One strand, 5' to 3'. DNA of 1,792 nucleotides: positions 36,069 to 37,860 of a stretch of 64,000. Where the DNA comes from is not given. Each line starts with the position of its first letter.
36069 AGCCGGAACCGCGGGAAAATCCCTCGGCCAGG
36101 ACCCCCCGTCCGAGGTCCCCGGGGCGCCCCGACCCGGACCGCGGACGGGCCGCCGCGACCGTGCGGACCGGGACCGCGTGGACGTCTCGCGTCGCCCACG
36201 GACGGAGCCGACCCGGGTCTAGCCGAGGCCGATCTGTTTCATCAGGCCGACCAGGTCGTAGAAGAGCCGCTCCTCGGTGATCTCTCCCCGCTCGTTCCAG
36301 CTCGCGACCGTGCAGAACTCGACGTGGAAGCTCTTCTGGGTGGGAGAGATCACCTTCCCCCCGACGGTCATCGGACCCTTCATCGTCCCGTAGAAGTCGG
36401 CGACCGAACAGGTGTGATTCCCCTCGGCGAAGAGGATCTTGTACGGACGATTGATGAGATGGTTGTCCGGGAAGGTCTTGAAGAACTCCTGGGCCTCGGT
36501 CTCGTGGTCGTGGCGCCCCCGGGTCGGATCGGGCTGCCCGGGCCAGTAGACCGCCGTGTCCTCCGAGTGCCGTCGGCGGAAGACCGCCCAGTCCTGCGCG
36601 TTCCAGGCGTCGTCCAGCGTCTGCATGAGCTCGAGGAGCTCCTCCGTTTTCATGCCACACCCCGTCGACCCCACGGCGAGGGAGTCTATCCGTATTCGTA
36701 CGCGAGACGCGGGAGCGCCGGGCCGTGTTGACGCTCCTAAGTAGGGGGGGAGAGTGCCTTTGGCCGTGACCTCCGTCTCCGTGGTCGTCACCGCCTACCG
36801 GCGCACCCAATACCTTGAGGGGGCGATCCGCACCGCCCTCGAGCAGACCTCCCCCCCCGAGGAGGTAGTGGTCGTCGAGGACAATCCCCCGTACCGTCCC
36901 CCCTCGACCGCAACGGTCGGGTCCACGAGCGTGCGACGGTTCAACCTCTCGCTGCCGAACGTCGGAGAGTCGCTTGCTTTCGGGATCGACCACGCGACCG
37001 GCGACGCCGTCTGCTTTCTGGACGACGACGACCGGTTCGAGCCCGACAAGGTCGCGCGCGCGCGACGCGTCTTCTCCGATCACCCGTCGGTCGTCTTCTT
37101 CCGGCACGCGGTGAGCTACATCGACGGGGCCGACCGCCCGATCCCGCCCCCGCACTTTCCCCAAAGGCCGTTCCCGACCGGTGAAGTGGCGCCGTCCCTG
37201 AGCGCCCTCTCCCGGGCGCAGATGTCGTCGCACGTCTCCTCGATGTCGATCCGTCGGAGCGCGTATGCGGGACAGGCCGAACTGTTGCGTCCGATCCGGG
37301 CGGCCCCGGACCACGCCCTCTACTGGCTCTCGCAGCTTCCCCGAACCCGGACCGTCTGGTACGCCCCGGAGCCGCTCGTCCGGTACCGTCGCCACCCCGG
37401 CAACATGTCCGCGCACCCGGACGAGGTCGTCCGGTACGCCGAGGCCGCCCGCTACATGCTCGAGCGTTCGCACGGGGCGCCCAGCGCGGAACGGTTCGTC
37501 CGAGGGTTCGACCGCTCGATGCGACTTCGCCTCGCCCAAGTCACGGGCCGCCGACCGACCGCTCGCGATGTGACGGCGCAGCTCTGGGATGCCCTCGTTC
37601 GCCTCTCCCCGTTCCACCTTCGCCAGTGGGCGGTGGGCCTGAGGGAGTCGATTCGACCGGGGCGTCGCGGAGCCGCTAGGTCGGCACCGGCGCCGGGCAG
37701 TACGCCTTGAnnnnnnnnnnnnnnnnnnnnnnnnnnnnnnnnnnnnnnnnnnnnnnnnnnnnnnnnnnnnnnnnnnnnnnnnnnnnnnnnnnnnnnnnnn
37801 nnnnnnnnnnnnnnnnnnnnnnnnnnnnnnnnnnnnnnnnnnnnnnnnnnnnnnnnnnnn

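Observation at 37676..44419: Seven-gene coupled operon tusA-mvhD-hdrA(GltD-fused)-hdrA2-wHTH-hdrC-hdrB-like: candidate NAD(P)H- and sulfur-carrier-linked Hdr-type complex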

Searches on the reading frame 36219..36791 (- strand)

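Call 14: search_protein_families(library=pfam, proteins=[window:36219-36791:-], max_evalue=0.0001)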
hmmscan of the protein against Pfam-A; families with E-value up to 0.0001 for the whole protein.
window:36219-36791:- (190 aa): 2 families
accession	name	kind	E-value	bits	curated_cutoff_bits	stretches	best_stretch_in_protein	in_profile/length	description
PF07366.18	SnoaL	-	3.5e-25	88.7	28.4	1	55-187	3-126/126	SnoaL-like polyketide cyclase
PF12680.13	SnoaL_2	-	1.1e-08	36.1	27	1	61-173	6-101/102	SnoaL-like domain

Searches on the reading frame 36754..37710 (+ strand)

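Call 14: search_protein_families(library=pfam, proteins=[window:36754-37710:+], max_evalue=0.0001)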
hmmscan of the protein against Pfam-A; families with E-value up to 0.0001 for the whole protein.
window:36754-37710:+ (318 aa): 1 family
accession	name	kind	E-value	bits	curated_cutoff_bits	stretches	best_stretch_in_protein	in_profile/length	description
PF00535.33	Glycos_transf_2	-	5.5e-16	59.4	23.3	1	9-128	1-126/168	Glycosyl transferase family 2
